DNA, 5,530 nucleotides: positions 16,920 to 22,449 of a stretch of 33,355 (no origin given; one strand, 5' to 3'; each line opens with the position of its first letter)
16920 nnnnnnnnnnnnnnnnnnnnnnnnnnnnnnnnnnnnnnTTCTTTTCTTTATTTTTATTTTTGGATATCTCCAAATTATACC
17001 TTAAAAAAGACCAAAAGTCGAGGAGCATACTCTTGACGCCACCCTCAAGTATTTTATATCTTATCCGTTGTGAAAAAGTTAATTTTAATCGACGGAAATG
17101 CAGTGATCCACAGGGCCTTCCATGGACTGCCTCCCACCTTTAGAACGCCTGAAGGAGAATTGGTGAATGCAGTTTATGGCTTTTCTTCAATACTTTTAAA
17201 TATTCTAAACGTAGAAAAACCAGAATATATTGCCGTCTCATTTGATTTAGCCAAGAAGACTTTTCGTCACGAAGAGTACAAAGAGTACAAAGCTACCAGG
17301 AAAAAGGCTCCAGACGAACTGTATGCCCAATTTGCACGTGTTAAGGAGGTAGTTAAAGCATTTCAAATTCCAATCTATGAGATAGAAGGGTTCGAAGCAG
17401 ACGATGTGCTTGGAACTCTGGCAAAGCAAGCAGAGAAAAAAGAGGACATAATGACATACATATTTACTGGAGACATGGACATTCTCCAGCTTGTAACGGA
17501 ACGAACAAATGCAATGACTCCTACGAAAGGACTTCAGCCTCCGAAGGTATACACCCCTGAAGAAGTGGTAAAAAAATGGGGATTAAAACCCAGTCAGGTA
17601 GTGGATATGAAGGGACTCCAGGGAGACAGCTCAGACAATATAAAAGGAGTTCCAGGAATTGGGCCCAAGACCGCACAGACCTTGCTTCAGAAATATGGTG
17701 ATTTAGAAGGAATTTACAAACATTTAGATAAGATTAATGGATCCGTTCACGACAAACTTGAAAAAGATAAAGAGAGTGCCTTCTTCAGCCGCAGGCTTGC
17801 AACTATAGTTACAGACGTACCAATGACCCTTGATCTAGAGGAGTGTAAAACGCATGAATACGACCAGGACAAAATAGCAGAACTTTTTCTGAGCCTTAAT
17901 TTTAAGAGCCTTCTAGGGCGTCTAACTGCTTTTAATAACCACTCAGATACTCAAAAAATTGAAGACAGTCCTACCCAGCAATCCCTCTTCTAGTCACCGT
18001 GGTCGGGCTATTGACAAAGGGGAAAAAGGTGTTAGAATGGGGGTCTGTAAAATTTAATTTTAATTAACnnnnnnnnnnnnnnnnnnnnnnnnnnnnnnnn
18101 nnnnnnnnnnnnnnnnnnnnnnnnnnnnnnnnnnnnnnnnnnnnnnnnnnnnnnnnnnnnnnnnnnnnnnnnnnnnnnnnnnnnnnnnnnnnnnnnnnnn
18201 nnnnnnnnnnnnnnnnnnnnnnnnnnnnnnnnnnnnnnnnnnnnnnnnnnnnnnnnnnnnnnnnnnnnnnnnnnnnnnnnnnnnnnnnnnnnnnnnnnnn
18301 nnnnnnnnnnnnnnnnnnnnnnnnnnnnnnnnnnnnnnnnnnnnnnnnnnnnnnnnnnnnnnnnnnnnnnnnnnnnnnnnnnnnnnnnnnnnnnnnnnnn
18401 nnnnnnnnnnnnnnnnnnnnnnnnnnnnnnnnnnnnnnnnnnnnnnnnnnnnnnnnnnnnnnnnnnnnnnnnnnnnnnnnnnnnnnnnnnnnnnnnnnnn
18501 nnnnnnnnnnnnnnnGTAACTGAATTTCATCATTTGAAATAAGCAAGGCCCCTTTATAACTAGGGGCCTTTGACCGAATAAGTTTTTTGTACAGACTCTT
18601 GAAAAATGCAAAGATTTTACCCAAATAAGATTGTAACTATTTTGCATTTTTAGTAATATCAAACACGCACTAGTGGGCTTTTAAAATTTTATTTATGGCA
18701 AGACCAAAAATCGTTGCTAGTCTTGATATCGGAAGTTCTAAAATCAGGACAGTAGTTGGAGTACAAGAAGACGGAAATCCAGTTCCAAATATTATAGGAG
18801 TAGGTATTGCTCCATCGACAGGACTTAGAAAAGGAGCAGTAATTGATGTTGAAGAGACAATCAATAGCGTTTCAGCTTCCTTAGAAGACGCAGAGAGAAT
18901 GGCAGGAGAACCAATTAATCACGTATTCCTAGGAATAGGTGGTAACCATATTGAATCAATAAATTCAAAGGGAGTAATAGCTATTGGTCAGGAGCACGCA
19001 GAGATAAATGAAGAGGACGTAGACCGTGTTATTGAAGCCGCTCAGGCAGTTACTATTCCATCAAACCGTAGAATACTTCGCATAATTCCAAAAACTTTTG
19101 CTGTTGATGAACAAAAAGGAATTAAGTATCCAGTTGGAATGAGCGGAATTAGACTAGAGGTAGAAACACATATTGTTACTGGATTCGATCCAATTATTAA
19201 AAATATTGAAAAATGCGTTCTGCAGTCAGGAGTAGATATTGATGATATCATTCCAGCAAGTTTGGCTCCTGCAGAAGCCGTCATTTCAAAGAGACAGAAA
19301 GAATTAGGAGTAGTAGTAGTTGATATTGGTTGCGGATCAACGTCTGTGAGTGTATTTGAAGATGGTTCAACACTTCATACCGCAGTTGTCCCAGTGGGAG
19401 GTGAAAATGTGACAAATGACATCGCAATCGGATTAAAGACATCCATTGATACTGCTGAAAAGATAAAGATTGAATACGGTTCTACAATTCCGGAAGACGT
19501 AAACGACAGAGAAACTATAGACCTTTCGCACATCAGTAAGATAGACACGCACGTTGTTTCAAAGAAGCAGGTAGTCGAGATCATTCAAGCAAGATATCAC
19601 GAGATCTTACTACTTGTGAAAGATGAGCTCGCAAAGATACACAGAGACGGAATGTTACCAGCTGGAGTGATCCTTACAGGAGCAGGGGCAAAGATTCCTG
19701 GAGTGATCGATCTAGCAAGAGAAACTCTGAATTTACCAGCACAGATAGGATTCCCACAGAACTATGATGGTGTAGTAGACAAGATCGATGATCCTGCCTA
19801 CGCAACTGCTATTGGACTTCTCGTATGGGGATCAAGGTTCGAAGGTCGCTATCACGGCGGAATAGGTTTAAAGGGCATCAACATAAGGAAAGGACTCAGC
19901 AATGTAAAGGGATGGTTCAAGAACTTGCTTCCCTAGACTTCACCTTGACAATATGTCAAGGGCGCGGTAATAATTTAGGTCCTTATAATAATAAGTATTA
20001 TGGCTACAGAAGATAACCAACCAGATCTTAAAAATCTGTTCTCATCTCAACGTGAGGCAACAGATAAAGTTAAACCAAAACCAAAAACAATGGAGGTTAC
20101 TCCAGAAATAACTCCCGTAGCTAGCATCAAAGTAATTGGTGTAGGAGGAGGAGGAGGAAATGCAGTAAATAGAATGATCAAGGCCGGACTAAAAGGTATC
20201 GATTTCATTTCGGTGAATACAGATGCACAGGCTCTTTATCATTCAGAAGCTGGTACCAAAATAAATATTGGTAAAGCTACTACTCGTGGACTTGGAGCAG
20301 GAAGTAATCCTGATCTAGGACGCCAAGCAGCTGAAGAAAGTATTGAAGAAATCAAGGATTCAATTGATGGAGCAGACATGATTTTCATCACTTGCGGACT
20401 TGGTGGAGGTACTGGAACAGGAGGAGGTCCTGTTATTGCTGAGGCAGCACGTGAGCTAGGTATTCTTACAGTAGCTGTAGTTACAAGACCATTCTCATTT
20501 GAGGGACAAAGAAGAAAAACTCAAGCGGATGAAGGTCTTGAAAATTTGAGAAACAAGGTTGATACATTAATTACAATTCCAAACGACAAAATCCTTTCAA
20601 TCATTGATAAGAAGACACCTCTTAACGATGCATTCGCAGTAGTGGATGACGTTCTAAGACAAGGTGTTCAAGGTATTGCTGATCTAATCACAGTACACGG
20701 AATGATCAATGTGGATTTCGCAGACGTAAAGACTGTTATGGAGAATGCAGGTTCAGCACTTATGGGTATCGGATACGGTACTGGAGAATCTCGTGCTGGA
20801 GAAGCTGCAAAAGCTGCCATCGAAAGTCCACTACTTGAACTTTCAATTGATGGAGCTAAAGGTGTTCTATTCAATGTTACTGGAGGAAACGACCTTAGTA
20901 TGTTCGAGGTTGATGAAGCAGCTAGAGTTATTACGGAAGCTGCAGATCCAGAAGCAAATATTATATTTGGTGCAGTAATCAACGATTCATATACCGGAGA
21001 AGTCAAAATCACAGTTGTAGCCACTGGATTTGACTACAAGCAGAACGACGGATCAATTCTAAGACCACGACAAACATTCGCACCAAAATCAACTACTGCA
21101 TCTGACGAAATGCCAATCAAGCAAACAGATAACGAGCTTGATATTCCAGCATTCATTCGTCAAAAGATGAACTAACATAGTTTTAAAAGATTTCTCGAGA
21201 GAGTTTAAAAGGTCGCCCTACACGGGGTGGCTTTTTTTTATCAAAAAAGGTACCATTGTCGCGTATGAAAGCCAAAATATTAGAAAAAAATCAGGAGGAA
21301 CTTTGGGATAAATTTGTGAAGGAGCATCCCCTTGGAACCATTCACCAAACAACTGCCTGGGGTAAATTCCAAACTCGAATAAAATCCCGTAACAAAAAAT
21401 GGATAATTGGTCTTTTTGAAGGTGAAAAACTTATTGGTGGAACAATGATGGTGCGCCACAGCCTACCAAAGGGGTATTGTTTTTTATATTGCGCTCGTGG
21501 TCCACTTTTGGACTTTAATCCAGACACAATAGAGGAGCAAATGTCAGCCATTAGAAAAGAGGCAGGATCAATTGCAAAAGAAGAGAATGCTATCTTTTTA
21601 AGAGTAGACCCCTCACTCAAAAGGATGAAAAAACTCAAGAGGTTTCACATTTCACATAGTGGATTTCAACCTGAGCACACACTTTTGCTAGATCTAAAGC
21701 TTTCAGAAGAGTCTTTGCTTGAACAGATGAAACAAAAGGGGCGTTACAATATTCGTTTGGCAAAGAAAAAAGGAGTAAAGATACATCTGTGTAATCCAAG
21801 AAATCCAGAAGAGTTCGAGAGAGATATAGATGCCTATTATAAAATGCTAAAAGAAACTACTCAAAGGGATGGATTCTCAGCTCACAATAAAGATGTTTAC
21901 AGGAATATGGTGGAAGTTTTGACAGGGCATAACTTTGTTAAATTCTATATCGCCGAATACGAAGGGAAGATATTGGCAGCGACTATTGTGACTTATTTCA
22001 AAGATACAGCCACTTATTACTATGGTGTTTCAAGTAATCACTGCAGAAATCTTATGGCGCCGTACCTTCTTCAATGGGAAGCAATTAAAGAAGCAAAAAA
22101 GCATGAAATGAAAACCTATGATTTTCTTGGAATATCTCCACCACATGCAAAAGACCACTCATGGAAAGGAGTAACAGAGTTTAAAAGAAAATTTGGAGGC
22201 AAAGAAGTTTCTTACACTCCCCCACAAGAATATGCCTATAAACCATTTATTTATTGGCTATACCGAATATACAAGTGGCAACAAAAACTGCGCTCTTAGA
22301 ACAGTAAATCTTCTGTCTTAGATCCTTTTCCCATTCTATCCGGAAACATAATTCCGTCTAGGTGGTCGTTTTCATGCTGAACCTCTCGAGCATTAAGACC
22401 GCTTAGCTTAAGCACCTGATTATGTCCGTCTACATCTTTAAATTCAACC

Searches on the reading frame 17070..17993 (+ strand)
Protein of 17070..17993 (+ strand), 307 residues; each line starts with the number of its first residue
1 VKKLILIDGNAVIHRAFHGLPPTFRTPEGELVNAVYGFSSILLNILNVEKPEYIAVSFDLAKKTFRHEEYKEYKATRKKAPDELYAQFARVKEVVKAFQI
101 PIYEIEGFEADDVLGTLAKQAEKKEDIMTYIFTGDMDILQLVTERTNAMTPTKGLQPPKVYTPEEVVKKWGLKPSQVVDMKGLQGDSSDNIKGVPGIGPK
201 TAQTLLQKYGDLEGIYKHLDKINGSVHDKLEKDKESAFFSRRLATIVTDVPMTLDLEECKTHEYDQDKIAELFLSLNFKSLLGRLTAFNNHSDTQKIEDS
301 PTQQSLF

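Call 8: search_protein_families(library=pfam, proteins=[window:17070-17993:+])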
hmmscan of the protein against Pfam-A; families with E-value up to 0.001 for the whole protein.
window:17070-17993:+ (307 aa): 2 families
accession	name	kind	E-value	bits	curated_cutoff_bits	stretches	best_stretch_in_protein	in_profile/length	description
PF02739.22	5_3_exonuc_N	-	7.9e-57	192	34.3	1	3-171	1-164/164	5'-3' exonuclease, N-terminal resolvase-like domain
PF01367.25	5_3_exonuc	-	1.2e-35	122.3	40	1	173-266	2-96/97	5'-3' exonuclease, C-terminal SAM fold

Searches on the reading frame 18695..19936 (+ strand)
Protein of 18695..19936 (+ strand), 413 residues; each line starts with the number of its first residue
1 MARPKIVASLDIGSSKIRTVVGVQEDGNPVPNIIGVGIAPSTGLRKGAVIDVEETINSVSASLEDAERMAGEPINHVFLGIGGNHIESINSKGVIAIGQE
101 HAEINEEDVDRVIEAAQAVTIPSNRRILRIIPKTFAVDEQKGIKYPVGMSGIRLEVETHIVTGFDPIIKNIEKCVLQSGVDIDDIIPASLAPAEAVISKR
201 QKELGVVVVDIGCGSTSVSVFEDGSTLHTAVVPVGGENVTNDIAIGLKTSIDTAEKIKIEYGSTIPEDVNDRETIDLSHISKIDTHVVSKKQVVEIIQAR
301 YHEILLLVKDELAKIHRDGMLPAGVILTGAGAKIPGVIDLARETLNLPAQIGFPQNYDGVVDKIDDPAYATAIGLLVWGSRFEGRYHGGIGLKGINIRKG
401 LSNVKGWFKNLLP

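Call 8: search_protein_families(library=pfam, proteins=[window:18695-19936:+])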
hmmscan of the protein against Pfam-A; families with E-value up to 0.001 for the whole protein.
window:18695-19936:+ (413 aa): 6 families
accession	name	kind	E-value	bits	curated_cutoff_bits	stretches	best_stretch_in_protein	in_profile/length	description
PF14450.12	FtsA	-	3.6e-38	131.2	31.8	1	207-374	1-127/127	Cell division protein FtsA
PF02491.25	SHS2_FTSA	-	1.3e-29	102.8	25.4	1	83-162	1-79/79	SHS2 domain inserted in FTSA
PF06723.19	MreB_Mbl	-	1.4e-11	44.3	27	1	202-352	143-304/327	MreB/Mbl protein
PF11104.14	PilM_2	-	2.2e-08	33.9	27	1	192-269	168-243/340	Type IV pilus assembly protein PilM;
PF06277.17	EutA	-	2.2e-06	27.3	27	1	177-305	118-243/475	Ethanolamine utilisation protein EutA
PF00022.25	Actin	-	0.00026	20.1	27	1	206-267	144-208/410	Actin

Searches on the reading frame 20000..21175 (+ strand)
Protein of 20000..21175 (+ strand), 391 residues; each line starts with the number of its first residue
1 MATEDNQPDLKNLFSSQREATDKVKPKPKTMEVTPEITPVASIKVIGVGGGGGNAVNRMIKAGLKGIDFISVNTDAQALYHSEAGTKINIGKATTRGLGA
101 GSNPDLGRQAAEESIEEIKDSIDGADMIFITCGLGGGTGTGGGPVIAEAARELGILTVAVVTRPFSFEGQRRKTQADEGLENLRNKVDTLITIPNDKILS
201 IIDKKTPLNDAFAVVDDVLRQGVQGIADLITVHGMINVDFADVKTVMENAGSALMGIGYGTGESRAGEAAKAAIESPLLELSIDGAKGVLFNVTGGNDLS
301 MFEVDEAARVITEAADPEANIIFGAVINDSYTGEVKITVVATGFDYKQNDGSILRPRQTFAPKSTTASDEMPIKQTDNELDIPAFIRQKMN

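Call 8: search_protein_families(library=pfam, proteins=[window:20000-21175:+])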
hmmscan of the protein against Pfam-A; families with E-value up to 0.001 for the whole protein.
window:20000-21175:+ (391 aa): 2 families
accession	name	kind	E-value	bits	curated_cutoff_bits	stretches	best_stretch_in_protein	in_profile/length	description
PF00091.31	Tubulin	-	1.3e-49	169.5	33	1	42-203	1-190/190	Tubulin/FtsZ family, GTPase domain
PF12327.13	FtsZ_C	-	1e-35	122.3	27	1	251-345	1-95/95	FtsZ family, C-terminal domain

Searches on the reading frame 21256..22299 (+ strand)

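Call 8: search_protein_families(library=pfam, proteins=[window:21256-22299:+])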
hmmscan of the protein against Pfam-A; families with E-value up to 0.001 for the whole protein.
window:21256-22299:+ (347 aa): 2 families
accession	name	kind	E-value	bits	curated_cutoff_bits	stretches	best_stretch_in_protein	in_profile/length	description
PF02388.22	FemAB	-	2.8e-46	158.6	24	3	228-339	295-404/406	FemAB family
PF13480.13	Acetyltransf_6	-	1.7e-15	57.9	22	1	162-305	3-137/143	Acetyltransferase (GNAT) domain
